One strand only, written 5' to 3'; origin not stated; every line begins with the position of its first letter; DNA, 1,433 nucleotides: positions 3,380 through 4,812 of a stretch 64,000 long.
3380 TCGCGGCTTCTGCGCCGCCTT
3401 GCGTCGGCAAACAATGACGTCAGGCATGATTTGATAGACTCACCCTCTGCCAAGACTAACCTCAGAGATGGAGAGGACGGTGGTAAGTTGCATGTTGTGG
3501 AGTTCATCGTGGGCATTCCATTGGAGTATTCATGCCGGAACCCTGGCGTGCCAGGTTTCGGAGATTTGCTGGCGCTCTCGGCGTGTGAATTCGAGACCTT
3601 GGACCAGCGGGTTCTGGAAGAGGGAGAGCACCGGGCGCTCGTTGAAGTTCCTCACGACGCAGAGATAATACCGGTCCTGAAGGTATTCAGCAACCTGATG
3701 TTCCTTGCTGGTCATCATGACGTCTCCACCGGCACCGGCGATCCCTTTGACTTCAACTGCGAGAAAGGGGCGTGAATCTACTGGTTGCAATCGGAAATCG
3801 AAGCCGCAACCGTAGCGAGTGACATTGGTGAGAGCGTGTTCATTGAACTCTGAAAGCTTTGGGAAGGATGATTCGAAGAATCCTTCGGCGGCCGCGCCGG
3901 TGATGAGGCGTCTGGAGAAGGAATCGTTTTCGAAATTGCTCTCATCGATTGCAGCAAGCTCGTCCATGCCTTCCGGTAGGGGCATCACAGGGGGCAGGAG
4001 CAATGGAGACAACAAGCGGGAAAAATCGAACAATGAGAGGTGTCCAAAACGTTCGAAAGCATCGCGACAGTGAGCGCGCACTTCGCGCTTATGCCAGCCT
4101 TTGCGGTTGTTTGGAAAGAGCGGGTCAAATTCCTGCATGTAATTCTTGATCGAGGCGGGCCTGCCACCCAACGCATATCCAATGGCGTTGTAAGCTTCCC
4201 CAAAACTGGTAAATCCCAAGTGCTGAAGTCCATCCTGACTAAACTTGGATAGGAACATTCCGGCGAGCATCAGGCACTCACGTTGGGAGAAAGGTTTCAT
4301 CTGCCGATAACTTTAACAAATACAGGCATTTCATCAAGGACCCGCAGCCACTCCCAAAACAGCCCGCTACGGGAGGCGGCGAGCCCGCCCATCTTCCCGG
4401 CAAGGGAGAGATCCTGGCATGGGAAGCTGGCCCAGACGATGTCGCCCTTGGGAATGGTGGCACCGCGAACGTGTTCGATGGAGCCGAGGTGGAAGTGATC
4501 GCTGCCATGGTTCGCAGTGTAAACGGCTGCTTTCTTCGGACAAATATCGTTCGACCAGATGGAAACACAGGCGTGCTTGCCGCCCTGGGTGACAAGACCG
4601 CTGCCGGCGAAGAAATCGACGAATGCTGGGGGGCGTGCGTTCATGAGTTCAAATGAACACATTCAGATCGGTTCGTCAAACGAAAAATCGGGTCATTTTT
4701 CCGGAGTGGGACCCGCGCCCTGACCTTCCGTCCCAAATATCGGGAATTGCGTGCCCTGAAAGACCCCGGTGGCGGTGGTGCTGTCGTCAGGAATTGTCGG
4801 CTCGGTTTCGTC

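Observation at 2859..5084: Low-GC islet: truncated C5 methyltransferase coupled to a DUF3883-like nuclease, followed by an apparently unprotected DUF4928/PstI-like endonuclease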

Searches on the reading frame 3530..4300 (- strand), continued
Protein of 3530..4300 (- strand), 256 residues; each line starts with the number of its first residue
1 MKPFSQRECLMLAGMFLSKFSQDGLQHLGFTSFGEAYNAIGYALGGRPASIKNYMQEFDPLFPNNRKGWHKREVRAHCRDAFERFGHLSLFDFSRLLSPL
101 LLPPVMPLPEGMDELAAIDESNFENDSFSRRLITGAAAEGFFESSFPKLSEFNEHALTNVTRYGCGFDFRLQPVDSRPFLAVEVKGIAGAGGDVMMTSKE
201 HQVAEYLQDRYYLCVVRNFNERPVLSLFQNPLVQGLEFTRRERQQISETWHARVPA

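Call 69: search_protein_families(library=pfam, proteins=[L018:3052-3879:+, L058:4175-4990:+, L071:4295-5017:+, L080:4302-4943:+, L036:4220-4948:+, L011:4361-4687:+, L028:4490-4894:+, L038:169-825:+, L037:345-863:+, L075:4757-5041:+], max_evalue=0.01)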
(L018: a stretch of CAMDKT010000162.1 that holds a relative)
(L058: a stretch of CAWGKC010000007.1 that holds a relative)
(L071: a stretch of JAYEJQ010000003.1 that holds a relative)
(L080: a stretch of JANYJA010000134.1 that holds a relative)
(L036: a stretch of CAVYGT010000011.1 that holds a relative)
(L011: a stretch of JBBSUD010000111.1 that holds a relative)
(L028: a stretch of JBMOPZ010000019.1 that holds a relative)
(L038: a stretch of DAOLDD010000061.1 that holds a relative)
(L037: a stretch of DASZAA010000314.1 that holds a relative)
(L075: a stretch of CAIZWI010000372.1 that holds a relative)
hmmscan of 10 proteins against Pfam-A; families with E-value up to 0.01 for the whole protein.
L018:3052-3879:+ (276 aa): 2 families
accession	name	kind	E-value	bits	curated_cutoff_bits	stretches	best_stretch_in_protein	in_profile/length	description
PF04366.17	Ysc84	-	1.2e-34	119.2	25.1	1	147-269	2-126/127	Las17-binding protein actin regulator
PF06577.17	EipA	-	3.9e-07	30.4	30.8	1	109-191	42-118/160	Envelope integrity protein A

L058:4175-4990:+ (272 aa): 2 families
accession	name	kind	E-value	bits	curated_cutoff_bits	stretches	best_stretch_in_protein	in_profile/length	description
PF01738.24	DLH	-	0.00069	19.7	21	1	142-237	79-172/217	Dienelactone hydrolase family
PF05448.18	AXE1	-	0.0021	17.3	21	1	144-187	161-204/321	Acetyl xylan esterase (AXE1)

L071:4295-5017:+ (241 aa): 5 families
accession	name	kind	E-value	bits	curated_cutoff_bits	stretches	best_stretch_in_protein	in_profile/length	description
PF04002.20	RadC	-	3.1e-34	118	22.1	1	72-188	1-118/121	RadC-like JAB domain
PF20582.4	UPF0758_N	-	1.4e-08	35.2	27.1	1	1-48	28-76/77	UPF0758 N-terminal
PF14464.11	Prok-JAB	-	0.0043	17.4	25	1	128-166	60-95/114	Prokaryotic homologs of the JAB domain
PF14520.12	HHH_5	-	0.0062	17.4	27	0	35-56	2-24/57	Helix-hairpin-helix domain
PF00633.29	HHH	-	0.0094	16.2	24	0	32-53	8-29/30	Helix-hairpin-helix motif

L080:4302-4943:+ (214 aa): 3 families
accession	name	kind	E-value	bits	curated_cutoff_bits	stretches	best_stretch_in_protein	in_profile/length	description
PF00753.33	Lactamase_B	-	2.9e-34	119.2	22.7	1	13-195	2-196/196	Metallo-beta-lactamase superfamily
PF12706.13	Lactamase_B_2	-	0.00011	22.4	27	1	52-85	30-63/200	Beta-lactamase superfamily domain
PF19583.5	ODP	-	0.0027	18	27.2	1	16-155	2-136/194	ODP family beta lactamase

L036:4220-4948:+ (243 aa): 0 families

L011:4361-4687:+ (109 aa): 0 families

L028:4490-4894:+ (135 aa): 0 families

L038:169-825:+ (219 aa): 5 families
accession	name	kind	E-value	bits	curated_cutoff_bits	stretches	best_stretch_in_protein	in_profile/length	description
PF00702.32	Hydrolase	-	3.8e-30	106.1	26.4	1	4-181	2-191/191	haloacid dehalogenase-like hydrolase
PF13419.12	HAD_2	-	2.7e-24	86.7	23.8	1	6-185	1-176/178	Haloacid dehalogenase-like hydrolase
PF13242.12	Hydrolase_like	-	6.4e-06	26.4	22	1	143-205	3-69/75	HAD-hyrolase-like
PF12710.13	HAD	-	0.00047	21.1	27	1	6-112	1-110/189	haloacid dehalogenase-like hydrolase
PF13344.12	Hydrolase_6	-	0.0035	17.8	27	0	6-24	1-19/101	Haloacid dehalogenase-like hydrolase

L037:345-863:+ (173 aa): 1 family
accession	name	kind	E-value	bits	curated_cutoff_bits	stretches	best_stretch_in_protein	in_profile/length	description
PF02542.21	YgbB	-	3.1e-63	213.2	26.7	1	14-168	1-155/155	YgbB family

L075:4757-5041:+ (95 aa): 0 families

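Call 79: find_encoding_contigs(protein=P0118, flank=4000, max_places=5)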
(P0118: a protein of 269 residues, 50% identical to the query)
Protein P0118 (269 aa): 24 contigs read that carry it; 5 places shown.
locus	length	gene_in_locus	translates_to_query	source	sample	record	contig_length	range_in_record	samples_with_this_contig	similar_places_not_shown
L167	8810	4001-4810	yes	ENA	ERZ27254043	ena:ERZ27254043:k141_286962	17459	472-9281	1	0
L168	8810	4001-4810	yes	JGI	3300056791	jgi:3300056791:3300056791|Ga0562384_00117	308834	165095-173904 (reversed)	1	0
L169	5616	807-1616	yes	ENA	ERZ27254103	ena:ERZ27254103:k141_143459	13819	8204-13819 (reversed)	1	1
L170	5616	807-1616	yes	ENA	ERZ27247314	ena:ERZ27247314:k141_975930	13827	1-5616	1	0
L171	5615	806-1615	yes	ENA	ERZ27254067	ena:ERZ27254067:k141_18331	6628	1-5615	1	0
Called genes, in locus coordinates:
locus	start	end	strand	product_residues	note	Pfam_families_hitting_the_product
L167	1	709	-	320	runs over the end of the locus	PF01545:Cation_efflux, PF16916:ZT_dimer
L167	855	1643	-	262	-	PF00194:Carb_anhydrase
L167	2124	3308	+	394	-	PF13384:HTH_23 (weak), PF13518:HTH_28, PF13565:HTH_32, PF00665:rve, PF13683:rve_3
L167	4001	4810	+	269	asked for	PF13020:NOV_C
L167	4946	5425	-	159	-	PF01797:Y1_Tnp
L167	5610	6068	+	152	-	-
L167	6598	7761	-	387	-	PF00438:S-AdoMet_synt_N, PF02772:S-AdoMet_synt_M, PF02773:S-AdoMet_synt_C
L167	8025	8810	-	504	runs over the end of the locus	-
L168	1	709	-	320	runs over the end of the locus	PF01545:Cation_efflux, PF16916:ZT_dimer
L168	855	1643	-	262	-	PF00194:Carb_anhydrase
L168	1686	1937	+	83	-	-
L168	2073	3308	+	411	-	PF13011:LZ_Tnp_IS481 (weak), PF13384:HTH_23, PF13518:HTH_28, PF13565:HTH_32, PF00665:rve, PF13683:rve_3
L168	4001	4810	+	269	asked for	PF13020:NOV_C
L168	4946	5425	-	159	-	PF01797:Y1_Tnp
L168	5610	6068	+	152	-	-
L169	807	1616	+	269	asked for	PF13020:NOV_C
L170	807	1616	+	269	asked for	PF13020:NOV_C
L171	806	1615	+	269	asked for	PF13020:NOV_C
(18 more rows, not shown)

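Call 88: list_cluster_members(proteins=[window:3530-4300:-, window:4297-4662:-, P0121])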
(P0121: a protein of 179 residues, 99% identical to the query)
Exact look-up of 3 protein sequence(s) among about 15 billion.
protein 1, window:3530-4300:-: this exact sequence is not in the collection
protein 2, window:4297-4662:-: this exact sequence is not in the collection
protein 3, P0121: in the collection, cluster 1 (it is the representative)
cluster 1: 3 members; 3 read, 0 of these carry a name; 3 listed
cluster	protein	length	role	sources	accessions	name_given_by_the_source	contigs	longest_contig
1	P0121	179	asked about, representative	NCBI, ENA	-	-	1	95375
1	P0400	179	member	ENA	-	-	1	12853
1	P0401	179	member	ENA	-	-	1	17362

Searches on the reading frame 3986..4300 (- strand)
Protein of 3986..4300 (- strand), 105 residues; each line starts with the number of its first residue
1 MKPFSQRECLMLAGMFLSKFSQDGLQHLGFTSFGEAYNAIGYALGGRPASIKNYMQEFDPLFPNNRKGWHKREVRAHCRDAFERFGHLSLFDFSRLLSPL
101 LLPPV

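Call 50: find_homologous_proteins(query=window:3986-4300:-, max_evalue=0.001)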
Query window:3986-4300:- (105 aa): 18 proteins with E <= 0.001 among 19 candidates.
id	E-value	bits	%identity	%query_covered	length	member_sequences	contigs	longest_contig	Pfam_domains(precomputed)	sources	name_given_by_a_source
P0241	3.4e-41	158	78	82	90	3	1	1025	-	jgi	jgi:hypothetical protein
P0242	5.8e-36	141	64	94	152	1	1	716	-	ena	-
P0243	4.4e-33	132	64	87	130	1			-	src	-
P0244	3.4e-32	129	60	94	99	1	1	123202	-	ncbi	-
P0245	3.0e-29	119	50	91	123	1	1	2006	-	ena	-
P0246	4.5e-29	119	54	91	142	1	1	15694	-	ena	-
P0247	5.2e-29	119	53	91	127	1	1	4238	-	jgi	jgi:hypothetical protein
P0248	1.8e-27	114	70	70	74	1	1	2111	-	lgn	-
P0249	1.4e-26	111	62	75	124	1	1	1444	-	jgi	jgi:hypothetical protein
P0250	1.5e-26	111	57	84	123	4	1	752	-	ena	-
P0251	2.0e-26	110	50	93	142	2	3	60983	-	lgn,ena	-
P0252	9.5e-25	105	76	63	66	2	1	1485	-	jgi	jgi:hypothetical protein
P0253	6.4e-23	99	75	60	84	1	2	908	-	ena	-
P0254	2.2e-21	94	55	72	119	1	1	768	-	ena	-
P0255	1.4e-19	88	53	73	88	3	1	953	-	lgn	-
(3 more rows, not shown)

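Call 56: search_protein_representatives(protein=window:3986-4300:-)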
Query: 105 residues. Proteins with E-value up to 0.001 (for the whole library): 405; up to 1e-10: 148; up to 1e-30: 5. The best 150 are listed.
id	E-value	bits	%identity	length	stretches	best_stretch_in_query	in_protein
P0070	1.2e-38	148.0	64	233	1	1-104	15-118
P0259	2.9e-36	140.3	75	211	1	11-91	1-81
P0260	6.2e-31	123.2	65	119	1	5-89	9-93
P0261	8.1e-31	122.8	56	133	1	1-100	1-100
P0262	8.1e-31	122.8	60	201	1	4-97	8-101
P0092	1.7e-30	121.8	54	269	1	6-102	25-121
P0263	2.7e-30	121.1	59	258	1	5-97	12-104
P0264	4.2e-30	120.5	54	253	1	3-100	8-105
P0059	8.4e-30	119.6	58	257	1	8-102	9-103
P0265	1.6e-29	118.6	55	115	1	4-100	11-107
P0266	3.2e-29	117.7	58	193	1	5-100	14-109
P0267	3.7e-29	117.5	53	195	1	4-103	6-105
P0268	1.2e-28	115.9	52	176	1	4-100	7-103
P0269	2.3e-28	114.9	55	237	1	2-101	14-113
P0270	4.6e-28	113.9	56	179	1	4-98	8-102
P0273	1.1e-27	112.7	55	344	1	9-103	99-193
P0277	2.7e-26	108.3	35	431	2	13-95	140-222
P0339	1.3e-14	70.7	38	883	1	13-100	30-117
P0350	4.1e-13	65.9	34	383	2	3-95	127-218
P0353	5.6e-13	65.4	40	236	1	13-89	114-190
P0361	2.5e-12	63.3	34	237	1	11-100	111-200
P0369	7.6e-12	61.8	31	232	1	13-100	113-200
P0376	2.2e-11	60.3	35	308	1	10-89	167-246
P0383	5.1e-11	59.1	38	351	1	6-90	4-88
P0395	7.7e-11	58.6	36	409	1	7-98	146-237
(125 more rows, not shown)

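Call 57: search_protein_families(library=pfam, proteins=[P0277, P0350, P0339, P0273, P0353, P0361, P0369, P0376, P0395, P0383], max_evalue=0.01)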
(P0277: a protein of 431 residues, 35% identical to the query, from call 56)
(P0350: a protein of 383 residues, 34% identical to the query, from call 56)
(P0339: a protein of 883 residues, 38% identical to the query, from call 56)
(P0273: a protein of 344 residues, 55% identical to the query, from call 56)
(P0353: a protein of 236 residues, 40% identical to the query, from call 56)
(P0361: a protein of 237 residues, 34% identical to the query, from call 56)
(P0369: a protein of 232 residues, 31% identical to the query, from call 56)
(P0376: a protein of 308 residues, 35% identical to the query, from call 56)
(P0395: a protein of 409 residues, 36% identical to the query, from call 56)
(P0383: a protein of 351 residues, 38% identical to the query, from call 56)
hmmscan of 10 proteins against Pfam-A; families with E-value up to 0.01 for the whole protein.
P0277 (431 aa): 0 families

P0350 (383 aa): 1 family
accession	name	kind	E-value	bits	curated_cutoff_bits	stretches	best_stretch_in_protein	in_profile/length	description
PF13020.12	NOV_C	-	2.4e-13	50.4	22.1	1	266-352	2-90/91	Protein NO VEIN, C-terminal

P0339 (883 aa): 1 family
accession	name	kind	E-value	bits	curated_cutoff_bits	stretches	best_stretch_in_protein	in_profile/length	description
PF07728.20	AAA_5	-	6.2e-12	46.1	22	1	567-740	3-138/139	AAA domain (dynein-related subfamily)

P0273 (344 aa): 2 families
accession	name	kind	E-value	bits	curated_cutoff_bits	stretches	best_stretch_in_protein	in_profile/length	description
PF13020.12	NOV_C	-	5e-09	36.6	22.1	1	247-311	24-86/91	Protein NO VEIN, C-terminal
PF01075.23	Glyco_transf_9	-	6.6e-08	32.6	22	1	2-50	181-229/247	Glycosyltransferase family 9 (heptosyltransferase)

P0353 (236 aa): 0 families

P0361 (237 aa): 0 families

P0369 (232 aa): 0 families

P0376 (308 aa): 1 family
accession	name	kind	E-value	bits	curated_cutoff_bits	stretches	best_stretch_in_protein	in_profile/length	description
PF13936.12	HTH_38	-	0.0065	16.6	27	0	194-209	23-38/44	Helix-turn-helix domain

P0395 (409 aa): 2 families
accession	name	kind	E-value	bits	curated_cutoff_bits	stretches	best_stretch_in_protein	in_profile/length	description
PF13020.12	NOV_C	-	2.7e-14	53.4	22.1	1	283-369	3-91/91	Protein NO VEIN, C-terminal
PF20411.3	DUF6697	-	0.0004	20.8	23.9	1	35-120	25-107/177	Domain of unknown function (DUF6697)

P0383 (351 aa): 0 families

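Call 83: find_encoding_contigs(protein=P0339, flank=5000, max_places=2)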
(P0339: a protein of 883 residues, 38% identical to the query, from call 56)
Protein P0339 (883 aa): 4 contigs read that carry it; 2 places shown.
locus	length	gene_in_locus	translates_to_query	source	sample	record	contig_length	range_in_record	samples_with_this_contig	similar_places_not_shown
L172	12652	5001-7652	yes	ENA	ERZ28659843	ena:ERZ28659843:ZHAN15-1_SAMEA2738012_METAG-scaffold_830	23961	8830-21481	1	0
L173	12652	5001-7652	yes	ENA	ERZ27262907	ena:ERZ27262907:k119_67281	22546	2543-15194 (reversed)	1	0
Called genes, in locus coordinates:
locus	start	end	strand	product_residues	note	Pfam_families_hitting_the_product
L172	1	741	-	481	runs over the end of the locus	PF17767:NAPRTase_N, PF02749:QRPTase_N (faint), PF04095:NAPRTase (weak), PF17956:NAPRTase_C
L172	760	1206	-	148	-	-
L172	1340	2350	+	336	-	PF00849:PseudoU_synth_2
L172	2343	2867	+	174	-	PF10502:Peptidase_S26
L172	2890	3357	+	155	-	PF01668:SmpB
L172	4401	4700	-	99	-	-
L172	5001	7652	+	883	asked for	PF07728:AAA_5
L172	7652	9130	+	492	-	PF09563:RE_LlaJI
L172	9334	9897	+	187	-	PF27735:2-thiour_desulf_put (faint)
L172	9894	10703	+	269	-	PF13531:SBP_bac_11 (faint), PF00497:SBP_bac_3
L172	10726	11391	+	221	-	PF00528:BPD_transp_1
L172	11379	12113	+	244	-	PF02463:SMC_N (weak), PF00005:ABC_tran, PF13166:AAA_13 (faint), PF13304:AAA_21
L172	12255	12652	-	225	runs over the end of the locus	-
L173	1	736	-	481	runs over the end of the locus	PF17767:NAPRTase_N, PF02749:QRPTase_N (faint), PF04095:NAPRTase (weak), PF17956:NAPRTase_C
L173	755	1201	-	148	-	-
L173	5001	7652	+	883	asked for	PF07728:AAA_5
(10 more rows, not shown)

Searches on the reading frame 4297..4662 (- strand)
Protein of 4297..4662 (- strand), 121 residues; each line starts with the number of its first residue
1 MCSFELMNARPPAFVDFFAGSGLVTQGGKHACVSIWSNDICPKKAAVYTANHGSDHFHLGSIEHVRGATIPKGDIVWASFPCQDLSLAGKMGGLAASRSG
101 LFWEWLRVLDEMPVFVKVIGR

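Call 3: search_protein_families(library=pfam, proteins=[window:4297-4662:-], max_evalue=1)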
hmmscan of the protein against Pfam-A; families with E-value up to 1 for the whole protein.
window:4297-4662:- (121 aa): 2 families
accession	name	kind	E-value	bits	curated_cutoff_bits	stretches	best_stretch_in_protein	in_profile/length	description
PF00145.23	DNA_methylase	-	8.4e-19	68.6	22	1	14-111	3-100/324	C-5 cytosine-specific DNA methylase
PF02086.21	MethyltransfD12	-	0.082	13.1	22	1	12-49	22-59/253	D12 class N6 adenine-specific DNA methyltransferase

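Call 4: search_protein_families(library=padloc, proteins=[window:4297-4662:-], max_evalue=1)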
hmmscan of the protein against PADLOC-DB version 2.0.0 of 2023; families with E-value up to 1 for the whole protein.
window:4297-4662:- (121 aa): 42 families (the best 25 are shown)
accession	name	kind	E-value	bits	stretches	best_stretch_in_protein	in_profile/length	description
PDLC00028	DruM2|DruM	-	1.5e-27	94.4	1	12-112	6-113/397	DNA cytosine methylase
PDLC03243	MTase_II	-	4.5e-25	86.4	1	13-112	10-112/377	Type II methyltransferase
PDLC03272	MTase_II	-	5.3e-18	63.3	1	8-111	71-174/407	Type II methyltransferase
PDLC03378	MTase_II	-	8.1e-16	56.2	1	13-112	4-107/344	Type II methyltransferase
PDLC03715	oMTase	-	8.7e-13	45.4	1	17-113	9-105/719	orphan methyltransferase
PDLC00027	DruM2|DruM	-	1.5e-11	42.3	1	15-112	15-111/361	DNA cytosine methylase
PDLC03242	MTase_II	-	8.5e-11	39.4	1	13-110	102-198/409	Type II methyltransferase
PDLC00034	DruM2|DruM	-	3.5e-10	36.9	1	13-112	9-119/457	DNA cytosine methylase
PDLC03217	MTase_II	-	3.9e-10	36.8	1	13-110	386-482/703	Type II methyltransferase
PDLC03326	MTase_II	-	5.5e-10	37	1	11-112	4-113/412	Type II methyltransferase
PDLC03731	oMTase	-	5.9e-10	36.7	1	14-110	16-112/326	orphan methyltransferase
PDLC00031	DruM2|DruM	-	2.9e-09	34.5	1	15-111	15-110/361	DNA cytosine methylase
PDLC03324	MTase_II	-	9.7e-09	32.5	1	17-111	11-104/408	Type II methyltransferase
PDLC02653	DrmMII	-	1e-08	32.5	1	14-90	7-82/333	DrmMII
PDLC03234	MTase_II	-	1.4e-08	32.4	1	13-112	6-112/375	Type II methyltransferase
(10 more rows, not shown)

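Call 5: search_protein_families(library=ncbifam, proteins=[window:4297-4662:-], max_evalue=1)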
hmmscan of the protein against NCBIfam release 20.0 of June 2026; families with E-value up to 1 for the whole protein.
window:4297-4662:- (121 aa): 3 families
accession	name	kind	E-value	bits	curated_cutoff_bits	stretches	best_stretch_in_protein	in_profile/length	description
TIGR00675.1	dcm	superfamily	4.3e-18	66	100.65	1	14-111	1-99/329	DNA (cytosine-5-)-methyltransferase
NF007772.0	PRK10458.1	subfamily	0.0003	19.5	710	1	64-90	162-187/472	DNA cytosine methylase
TIGR02072.1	BioC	equivalog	0.074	12.8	184.95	1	11-80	35-105/244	malonyl-ACP O-methyltransferase BioC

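Call 22: search_protein_families(library=pfam, alignment_id=A2, max_evalue=0.01)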
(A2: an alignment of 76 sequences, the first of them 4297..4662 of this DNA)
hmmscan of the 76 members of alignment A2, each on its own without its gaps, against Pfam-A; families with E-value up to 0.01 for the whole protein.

A. member 1, window:4297-4662:- (121 aa): 1 family
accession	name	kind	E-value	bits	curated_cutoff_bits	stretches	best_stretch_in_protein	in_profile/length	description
PF00145.23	DNA_methylase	-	8.4e-19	68.6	22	1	14-111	3-100/324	C-5 cytosine-specific DNA methylase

B. families by the number of members that match (of 76 scanned): 32 families (the first 25 are shown)
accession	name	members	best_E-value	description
PF00145.23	DNA_methylase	24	2e-66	C-5 cytosine-specific DNA methylase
PF03852.21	Vsr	18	8.9e-30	DNA mismatch endonuclease Vsr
PF04002.20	RadC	2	3.5e-37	RadC-like JAB domain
PF20582.4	UPF0758_N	2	1.1e-22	UPF0758 N-terminal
PF18741.7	MTES_1575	2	3.7e-05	REase_MTES_1575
PF04480.18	DUF559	2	3.8e-05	Protein of unknown function (DUF559)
PF00633.29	HHH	2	0.00014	Helix-hairpin-helix motif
PF14520.12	HHH_5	2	0.00033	Helix-hairpin-helix domain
PF14464.11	Prok-JAB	2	0.00039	Prokaryotic homologs of the JAB domain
PF02086.21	MethyltransfD12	2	0.00041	D12 class N6 adenine-specific DNA methyltransferase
PF01041.23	DegT_DnrJ_EryC1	1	2e-103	DegT/DnrJ/EryC1/StrS aminotransferase family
PF02542.21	YgbB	1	3.1e-63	YgbB family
PF04366.17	Ysc84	1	1.2e-34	Las17-binding protein actin regulator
PF00753.33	Lactamase_B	1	2.9e-34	Metallo-beta-lactamase superfamily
PF00702.32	Hydrolase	1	3.8e-30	haloacid dehalogenase-like hydrolase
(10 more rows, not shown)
